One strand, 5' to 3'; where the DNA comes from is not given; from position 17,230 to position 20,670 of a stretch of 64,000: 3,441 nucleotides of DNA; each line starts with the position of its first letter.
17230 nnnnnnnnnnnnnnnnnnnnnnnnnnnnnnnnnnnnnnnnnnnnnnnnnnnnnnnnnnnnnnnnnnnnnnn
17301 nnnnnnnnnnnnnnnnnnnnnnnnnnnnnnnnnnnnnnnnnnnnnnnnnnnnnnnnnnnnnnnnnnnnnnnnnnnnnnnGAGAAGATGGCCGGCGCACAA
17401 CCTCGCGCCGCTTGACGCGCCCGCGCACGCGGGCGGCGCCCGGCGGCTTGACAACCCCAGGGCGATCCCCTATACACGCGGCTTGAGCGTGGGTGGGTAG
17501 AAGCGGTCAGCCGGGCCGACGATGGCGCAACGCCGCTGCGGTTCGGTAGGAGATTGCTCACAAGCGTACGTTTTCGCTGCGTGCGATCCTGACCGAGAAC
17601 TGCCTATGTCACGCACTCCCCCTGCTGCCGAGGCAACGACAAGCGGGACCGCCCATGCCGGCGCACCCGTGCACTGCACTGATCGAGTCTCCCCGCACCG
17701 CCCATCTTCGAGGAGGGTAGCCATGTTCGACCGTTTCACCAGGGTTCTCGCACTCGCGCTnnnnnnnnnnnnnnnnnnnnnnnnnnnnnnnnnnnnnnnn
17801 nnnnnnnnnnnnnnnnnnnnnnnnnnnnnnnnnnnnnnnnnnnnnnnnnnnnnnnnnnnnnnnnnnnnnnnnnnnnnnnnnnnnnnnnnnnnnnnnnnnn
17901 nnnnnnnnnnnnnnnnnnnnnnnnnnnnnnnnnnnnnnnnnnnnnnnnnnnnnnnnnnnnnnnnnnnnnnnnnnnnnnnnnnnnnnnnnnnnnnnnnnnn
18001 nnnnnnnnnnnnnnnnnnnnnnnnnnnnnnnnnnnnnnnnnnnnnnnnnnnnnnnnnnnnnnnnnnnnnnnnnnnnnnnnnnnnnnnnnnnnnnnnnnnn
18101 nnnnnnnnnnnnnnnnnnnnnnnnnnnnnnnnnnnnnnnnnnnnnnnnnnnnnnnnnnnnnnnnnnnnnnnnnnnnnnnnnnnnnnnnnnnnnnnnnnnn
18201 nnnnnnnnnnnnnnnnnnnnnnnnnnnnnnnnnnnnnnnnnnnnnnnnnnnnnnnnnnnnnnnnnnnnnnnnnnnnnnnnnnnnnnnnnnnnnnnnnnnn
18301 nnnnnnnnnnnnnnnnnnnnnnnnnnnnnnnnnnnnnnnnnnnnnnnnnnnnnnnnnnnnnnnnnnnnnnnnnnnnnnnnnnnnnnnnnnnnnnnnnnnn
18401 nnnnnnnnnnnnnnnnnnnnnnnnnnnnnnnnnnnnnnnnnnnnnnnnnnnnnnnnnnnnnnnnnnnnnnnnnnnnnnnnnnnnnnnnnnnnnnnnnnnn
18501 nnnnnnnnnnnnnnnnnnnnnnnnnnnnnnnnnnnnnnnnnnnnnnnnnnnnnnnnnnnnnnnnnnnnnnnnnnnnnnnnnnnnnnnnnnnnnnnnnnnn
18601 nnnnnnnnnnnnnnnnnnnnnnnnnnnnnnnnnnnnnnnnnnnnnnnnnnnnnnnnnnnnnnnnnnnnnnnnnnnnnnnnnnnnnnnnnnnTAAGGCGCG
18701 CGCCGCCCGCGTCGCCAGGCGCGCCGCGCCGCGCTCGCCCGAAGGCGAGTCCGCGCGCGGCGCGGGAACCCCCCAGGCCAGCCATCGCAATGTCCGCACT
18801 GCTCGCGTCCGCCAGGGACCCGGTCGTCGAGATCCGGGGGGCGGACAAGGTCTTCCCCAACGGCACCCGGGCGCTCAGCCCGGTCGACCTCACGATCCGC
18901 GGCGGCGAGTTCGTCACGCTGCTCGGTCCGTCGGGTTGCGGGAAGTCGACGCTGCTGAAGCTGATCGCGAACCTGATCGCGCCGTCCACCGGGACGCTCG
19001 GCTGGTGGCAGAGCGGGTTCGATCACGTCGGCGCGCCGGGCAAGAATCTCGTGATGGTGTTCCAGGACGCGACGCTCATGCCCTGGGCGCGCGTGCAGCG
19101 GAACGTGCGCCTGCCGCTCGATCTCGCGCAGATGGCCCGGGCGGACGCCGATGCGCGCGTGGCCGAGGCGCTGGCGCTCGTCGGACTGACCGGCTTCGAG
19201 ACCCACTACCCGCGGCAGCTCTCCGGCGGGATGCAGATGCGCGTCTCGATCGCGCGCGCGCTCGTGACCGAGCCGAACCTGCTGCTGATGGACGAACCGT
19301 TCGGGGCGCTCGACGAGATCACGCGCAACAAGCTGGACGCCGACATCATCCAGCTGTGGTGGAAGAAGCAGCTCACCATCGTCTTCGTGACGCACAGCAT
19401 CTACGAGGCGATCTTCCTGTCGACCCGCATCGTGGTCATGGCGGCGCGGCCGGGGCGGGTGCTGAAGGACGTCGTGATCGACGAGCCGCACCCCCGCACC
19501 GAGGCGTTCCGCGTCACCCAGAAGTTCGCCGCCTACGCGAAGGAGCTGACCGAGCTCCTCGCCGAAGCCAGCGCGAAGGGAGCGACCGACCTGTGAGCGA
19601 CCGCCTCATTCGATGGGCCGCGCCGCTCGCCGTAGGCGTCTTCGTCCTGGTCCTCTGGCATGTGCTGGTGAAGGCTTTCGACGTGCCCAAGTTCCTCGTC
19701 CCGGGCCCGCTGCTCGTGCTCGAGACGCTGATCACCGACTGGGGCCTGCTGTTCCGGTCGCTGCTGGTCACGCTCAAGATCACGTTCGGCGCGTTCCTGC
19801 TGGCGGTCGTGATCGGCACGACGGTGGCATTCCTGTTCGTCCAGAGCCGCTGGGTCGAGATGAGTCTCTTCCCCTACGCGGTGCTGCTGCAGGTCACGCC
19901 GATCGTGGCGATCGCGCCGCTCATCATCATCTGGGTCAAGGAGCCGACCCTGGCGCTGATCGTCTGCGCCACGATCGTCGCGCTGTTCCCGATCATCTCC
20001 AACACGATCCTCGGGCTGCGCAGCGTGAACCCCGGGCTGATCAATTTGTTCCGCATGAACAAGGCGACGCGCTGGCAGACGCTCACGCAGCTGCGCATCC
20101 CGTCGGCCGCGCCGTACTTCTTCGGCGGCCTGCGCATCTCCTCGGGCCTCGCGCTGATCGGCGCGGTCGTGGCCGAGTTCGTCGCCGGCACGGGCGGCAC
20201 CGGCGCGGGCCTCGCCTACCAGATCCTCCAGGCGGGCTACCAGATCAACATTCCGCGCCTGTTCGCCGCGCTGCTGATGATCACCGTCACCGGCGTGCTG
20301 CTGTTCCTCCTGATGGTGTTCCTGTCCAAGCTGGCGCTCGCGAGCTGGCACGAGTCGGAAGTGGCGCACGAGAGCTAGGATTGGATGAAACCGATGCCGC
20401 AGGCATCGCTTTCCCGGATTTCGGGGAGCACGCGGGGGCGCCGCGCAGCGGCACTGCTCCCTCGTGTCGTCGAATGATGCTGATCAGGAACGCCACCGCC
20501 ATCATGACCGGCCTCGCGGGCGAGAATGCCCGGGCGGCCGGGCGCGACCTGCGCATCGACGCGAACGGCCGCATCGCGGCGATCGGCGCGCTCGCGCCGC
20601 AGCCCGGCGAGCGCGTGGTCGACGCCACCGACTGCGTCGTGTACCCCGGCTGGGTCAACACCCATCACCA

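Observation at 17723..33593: Duplicated ABC-transporter plus CoxMSL-type molybdenum hydroxylase supercluster for an unknown substrate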

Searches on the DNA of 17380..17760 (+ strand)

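Call 35: search_rna_families(source=window, start=17380, end=17760, threshold=evalue, max_evalue=5)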
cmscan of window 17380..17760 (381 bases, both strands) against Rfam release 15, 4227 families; matches with E-value up to 5: 2.
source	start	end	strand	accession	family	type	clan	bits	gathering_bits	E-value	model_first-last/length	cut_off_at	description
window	17490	17564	+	RF03054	Xanthine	Cis-reg; riboswitch;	-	35.4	36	2.7e-06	1-56/56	no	Xanthine riboswitch aptamer (NMT1 RNA)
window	17417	17440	-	RF01356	CRISPR-DR28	Gene; CRISPR;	-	19.9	35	0.45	1-24/24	no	CRISPR RNA direct repeat element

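Call 61: build_rna_model(alignment_id=A4, structure=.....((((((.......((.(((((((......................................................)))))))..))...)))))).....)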
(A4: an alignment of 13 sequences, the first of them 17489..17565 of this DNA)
Model R1 built from alignment A4 (13 sequences, 107 columns); structure: as given.
model positions 77; base pairs 15; branch points 0; effective number of sequences 3.29; information 0.734 bits per position. Calibrated on 0.2 Mb of random sequence (short: E-values are rough).
structure used (alignment columns):
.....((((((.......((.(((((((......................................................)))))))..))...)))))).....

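Call 62: search_with_rna_model(model_id=R1, sources=[window, L009, L010, L011, L012, L013, L014, L015, L016, L017, L018, L019, L020, L021, L022, L023, L024, L025, L026, L027, L028, L029, L030, L031, L032, L033, L034, L035, L036, L037, L038, L039, L040, L041, L042, L043, L044, L045, L046, L047, L048, L049, L050, L051, L052, L053, L054, L055, L056, L057, L058, L059, L060, L061, L062, L063, L064, L065, L066, L067, L068, L069, L070, L071, L072, L073, L074, L075, L076, L077, L078, L079, L080, L081, L082, L083, L084, L085, L086, L087, L088], max_evalue=0.1)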
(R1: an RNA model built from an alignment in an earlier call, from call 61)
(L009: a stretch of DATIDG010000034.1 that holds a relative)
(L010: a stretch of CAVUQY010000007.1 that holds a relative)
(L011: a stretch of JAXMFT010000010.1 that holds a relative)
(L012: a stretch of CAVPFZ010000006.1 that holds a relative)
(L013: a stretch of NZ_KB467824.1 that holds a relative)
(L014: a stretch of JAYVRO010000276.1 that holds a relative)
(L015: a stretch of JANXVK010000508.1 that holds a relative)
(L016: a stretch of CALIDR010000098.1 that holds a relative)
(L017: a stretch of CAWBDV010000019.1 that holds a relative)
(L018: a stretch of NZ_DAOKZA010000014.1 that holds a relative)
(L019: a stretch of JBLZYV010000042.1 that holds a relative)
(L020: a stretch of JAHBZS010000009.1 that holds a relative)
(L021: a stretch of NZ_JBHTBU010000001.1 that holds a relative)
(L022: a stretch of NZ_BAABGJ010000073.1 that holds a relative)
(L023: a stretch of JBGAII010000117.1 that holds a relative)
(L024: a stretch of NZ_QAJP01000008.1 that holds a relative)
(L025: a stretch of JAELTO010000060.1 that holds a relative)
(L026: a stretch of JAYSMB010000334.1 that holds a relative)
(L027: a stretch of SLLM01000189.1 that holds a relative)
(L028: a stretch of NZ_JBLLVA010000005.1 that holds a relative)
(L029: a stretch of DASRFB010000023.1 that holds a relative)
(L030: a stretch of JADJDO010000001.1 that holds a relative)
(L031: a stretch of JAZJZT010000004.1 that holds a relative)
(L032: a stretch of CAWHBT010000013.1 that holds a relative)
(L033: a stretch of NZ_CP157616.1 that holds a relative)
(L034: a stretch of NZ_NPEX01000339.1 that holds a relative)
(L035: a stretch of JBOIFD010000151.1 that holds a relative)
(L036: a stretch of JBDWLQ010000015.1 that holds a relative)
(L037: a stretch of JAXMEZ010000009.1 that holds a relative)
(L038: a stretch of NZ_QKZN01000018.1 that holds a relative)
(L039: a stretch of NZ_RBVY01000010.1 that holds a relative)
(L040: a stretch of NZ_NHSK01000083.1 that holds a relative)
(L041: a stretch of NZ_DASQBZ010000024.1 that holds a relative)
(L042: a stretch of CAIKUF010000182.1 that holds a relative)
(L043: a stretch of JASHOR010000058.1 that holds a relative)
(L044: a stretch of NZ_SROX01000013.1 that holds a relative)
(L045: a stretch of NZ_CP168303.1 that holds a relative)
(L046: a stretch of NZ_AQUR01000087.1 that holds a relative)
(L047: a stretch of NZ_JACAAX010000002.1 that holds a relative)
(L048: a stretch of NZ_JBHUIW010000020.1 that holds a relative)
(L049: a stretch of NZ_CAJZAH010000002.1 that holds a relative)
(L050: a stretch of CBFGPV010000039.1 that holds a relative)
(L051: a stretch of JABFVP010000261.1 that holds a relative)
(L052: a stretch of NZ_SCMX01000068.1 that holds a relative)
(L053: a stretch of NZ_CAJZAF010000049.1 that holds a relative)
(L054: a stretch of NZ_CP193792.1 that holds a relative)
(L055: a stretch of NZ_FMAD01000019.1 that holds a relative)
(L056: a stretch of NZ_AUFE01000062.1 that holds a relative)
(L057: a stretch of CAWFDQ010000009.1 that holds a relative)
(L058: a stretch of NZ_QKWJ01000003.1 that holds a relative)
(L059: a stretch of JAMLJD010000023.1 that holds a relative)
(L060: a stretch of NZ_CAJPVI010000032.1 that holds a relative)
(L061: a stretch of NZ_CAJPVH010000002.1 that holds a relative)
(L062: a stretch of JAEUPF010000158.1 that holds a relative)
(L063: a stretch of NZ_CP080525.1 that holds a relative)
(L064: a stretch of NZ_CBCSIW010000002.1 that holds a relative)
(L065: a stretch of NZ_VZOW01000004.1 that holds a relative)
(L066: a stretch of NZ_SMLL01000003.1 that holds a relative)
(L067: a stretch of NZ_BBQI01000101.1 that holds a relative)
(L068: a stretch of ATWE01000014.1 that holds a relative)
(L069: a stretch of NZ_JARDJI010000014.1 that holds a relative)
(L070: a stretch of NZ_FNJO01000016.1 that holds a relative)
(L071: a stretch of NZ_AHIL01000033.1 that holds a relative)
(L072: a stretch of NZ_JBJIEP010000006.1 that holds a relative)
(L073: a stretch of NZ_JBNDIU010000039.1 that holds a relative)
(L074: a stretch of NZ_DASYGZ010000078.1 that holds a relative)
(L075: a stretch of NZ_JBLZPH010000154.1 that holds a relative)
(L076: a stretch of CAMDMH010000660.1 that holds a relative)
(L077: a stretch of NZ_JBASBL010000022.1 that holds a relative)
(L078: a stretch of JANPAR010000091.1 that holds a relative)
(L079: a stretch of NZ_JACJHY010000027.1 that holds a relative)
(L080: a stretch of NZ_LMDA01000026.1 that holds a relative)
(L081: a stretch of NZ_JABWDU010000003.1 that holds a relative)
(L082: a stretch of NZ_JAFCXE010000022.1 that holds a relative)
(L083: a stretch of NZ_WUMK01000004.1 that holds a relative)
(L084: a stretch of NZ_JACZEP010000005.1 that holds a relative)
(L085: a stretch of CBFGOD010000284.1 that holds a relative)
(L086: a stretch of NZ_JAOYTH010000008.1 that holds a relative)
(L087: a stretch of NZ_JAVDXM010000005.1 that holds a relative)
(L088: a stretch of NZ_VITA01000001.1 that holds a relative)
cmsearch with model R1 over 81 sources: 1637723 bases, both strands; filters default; matches with E-value up to 0.1: 44.
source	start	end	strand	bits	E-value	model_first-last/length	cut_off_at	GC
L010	4386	4462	+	87.3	8.9e-19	1-77/77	no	0.68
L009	4284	4360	+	85.5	2.6e-18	1-77/77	no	0.7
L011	4433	4509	+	83.9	6.9e-18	1-77/77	no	0.71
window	17489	17565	+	83.7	7.6e-18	1-77/77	no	0.66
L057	5852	5924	+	76.8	4.4e-16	1-77/77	no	0.63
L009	19156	19232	-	76.5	5.3e-16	1-77/77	no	0.73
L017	5926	5999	+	75.6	8.7e-16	1-77/77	no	0.64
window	41030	41106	-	75.4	1e-15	1-77/77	no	0.73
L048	5023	5110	+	74.6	1.6e-15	1-77/77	no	0.61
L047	5062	5167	+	74.2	2e-15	1-77/77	no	0.61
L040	5030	5117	+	74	2.3e-15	1-77/77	no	0.58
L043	5876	5948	+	71.1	1.2e-14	1-77/77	no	0.56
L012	6738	6810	+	69.4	3.3e-14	1-77/77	no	0.58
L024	15893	15969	-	63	1.4e-12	1-77/77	no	0.51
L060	2151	2225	+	62.9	1.5e-12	1-77/77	no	0.61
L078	5065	5134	+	62.1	2.5e-12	1-77/77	no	0.61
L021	15888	15964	-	61.1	4.4e-12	1-77/77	no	0.52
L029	13527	13593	-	58.9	1.6e-11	1-77/77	no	0.7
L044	2249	2323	+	58.4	2.1e-11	1-77/77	no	0.6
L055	2202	2276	+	58.4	2.1e-11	1-77/77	no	0.6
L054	2245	2319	+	58.1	2.5e-11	1-77/77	no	0.59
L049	1337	1411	+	58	2.7e-11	1-77/77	no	0.59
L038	2186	2260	+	57.8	2.9e-11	1-77/77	no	0.61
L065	2256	2330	+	57.8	3e-11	1-77/77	no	0.59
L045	2189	2263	+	56.2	7.8e-11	1-77/77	no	0.6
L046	2043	2117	+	56.2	7.8e-11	1-77/77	no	0.6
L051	1566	1640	+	56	8.6e-11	1-77/77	no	0.61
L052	2217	2291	+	55.1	1.4e-10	1-77/77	no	0.6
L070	2238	2312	+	54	2.9e-10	1-77/77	no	0.6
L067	2199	2273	+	53.4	4e-10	1-77/77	no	0.61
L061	2345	2419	+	52.8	5.7e-10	1-77/77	no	0.63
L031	19374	19450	-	51.5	1.2e-09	1-77/77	no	0.51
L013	16012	16085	-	50.7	2e-09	1-77/77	no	0.58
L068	19181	19252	-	49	5.2e-09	1-77/77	no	0.54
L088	19213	19284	-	44.5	7.2e-08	1-77/77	no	0.54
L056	2883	2969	+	31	0.0002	1-77/77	no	0.56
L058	2883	2969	+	30.2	0.00033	1-77/77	no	0.53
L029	13648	13700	+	27.8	0.0014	7-71/77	no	0.68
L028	17483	17558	-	26.8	0.0025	1-77/77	no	0.53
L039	17592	17667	-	23.5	0.017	1-77/77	no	0.5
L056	2621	2686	-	23.5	0.017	1-77/77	no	0.61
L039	20936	21000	-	23.4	0.018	1-77/77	no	0.58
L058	2619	2684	-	21.8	0.046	1-77/77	no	0.58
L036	20921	20986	-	21.7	0.049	1-77/77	no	0.59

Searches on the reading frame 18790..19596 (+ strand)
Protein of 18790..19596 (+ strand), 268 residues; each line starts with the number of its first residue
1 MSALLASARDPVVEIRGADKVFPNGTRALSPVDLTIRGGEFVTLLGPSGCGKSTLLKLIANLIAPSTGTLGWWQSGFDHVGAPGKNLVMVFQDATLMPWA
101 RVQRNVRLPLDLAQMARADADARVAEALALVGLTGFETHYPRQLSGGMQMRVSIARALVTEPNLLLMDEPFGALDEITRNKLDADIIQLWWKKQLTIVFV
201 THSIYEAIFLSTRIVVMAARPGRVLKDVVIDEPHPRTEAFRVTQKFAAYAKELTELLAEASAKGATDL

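Call 9: search_protein_families(library=pfam, proteins=[window:18790-19596:+])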
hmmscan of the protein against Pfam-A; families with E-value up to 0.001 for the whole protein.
window:18790-19596:+ (268 aa): 4 families
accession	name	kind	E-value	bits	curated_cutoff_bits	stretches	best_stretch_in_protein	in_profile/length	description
PF00005.33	ABC_tran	-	5.4e-33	114.9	25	1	29-171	1-136/137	ABC transporter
PF13191.12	AAA_16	-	0.00017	22.6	32.6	1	38-129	22-103/167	AAA ATPase domain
PF13481.12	AAA_25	-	0.00023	21.3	27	1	35-102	29-94/195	AAA domain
PF25199.1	nSTAND_NTPase5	-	0.00039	20.7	34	1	37-77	39-80/145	Novel STAND NTPase 5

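Call 11: search_protein_families(library=ncbifam, proteins=[window:18790-19596:+], max_evalue=1e-10)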
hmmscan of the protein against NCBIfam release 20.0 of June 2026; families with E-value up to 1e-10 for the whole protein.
window:18790-19596:+ (268 aa): 161 families (the best 25 are shown)
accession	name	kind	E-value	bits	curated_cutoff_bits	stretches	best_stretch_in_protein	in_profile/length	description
NF040729.1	ABC_ATP_SaoA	equivalog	4.2e-63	213.1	360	1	26-260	18-246/248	ABC transporter ATP-binding protein SaoA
NF008421.0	PRK11248.1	equivalog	3e-59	200.6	357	1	24-230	12-215/255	taurine ABC transporter ATP-binding subunit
TIGR01184.1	ntrCD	subfamily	1.5e-56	191.6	291.8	1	30-238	2-210/230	nitrate ABC transporter ATP-binding protein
NF006987.0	PRK09452.1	equivalog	1.1e-55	188.9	482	1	7-218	12-222/378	spermidine/putrescine ABC transporter ATP-binding protein PotA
TIGR03265.1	PhnT2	equivalog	2.6e-55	188.1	457.7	1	12-218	4-209/353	putative 2-aminoethylphosphonate ABC transporter ATP-binding protein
TIGR01186.1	proV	subfamily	3.8e-53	180.9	326.6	1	26-219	6-205/363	betaine/proline/choline family ABC transporter ATP-binding protein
TIGR03258.1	PhnT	equivalog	7e-49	166.8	499.15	1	25-225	20-219/359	2-aminoethylphosphonate ABC transport system ATP-binding subunit PhnT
NF008420.0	PRK11247.1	equivalog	1.1e-48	165.7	395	1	19-248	19-233/257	aliphatic sulfonates ABC transporter ATP-binding protein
TIGR01187.1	potA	subfamily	2.1e-48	165.1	355.6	1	44-225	1-180/325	polyamine ABC transporter ATP-binding protein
NF043075.1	MMSYN1_0197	equivalog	4.4e-48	164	550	1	12-218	2-207/341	spermidine/putrescine ABC transporter ATP-binding protein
TIGR00968.1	3a0106s01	subfamily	1.2e-47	162.5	342.75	1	17-219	5-206/237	sulfate ABC transporter ATP-binding protein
NF008653.0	PRK11650.1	subfamily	4.1e-47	160.9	432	1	13-218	4-209/357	sn-glycerol-3-phosphate ABC transporter ATP-binding protein UgpC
TIGR03415.1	ABC_choXWV_ATP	equivalog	9e-47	159.8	483.75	1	31-224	42-243/382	choline ABC transporter ATP-binding protein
NF008621.0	PRK11607.1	equivalog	3.4e-45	154.5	613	1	8-219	15-225/377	putrescine ABC transporter ATP-binding subunit PotG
NF008513.0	PRK11432.1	equivalog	1.9e-44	152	496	1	12-219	6-212/351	ferric ABC transporter ATP-binding protein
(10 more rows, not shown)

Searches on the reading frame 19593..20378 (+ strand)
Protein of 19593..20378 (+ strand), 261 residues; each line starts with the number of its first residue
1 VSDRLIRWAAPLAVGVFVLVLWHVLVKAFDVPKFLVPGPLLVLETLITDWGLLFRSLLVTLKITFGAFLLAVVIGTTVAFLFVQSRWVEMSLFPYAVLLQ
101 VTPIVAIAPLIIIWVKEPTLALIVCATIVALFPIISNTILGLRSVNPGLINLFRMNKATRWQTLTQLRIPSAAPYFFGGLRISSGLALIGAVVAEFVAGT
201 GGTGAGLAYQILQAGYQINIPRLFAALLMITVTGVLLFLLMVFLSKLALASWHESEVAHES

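Call 9: search_protein_families(library=pfam, proteins=[window:19593-20378:+])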
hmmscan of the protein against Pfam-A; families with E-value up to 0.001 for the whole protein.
window:19593-20378:+ (261 aa): 1 family
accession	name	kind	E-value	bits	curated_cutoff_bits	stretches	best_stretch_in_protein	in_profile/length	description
PF00528.27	BPD_transp_1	-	1.8e-24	86.9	26.4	1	71-245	1-179/184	Binding-protein-dependent transport system inner membrane component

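Call 11: search_protein_families(library=ncbifam, proteins=[window:19593-20378:+], max_evalue=1e-10)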
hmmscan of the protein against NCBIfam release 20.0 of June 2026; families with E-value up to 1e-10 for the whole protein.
window:19593-20378:+ (261 aa): 3 families
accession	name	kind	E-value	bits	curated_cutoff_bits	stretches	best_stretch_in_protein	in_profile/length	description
NF040733.1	ABC_perm_U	equivalog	1.1e-24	87.3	295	1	12-253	12-249/251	ABC transporter permease subunit SaoP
TIGR01183.1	ntrB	equivalog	3.4e-19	69.3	209.05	1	48-243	11-201/202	nitrate ABC transporter permease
NF008470.0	PRK11365.1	equivalog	2.9e-12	46.5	347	1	6-244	9-245/263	aliphatic sulfonate ABC transporter permease SsuC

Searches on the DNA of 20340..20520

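Call 55: search_rna_families(source=window, start=20340, end=20520, threshold=evalue, max_evalue=5, show_alignments=1)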
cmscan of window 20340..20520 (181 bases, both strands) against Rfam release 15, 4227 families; matches with E-value up to 5: 0.
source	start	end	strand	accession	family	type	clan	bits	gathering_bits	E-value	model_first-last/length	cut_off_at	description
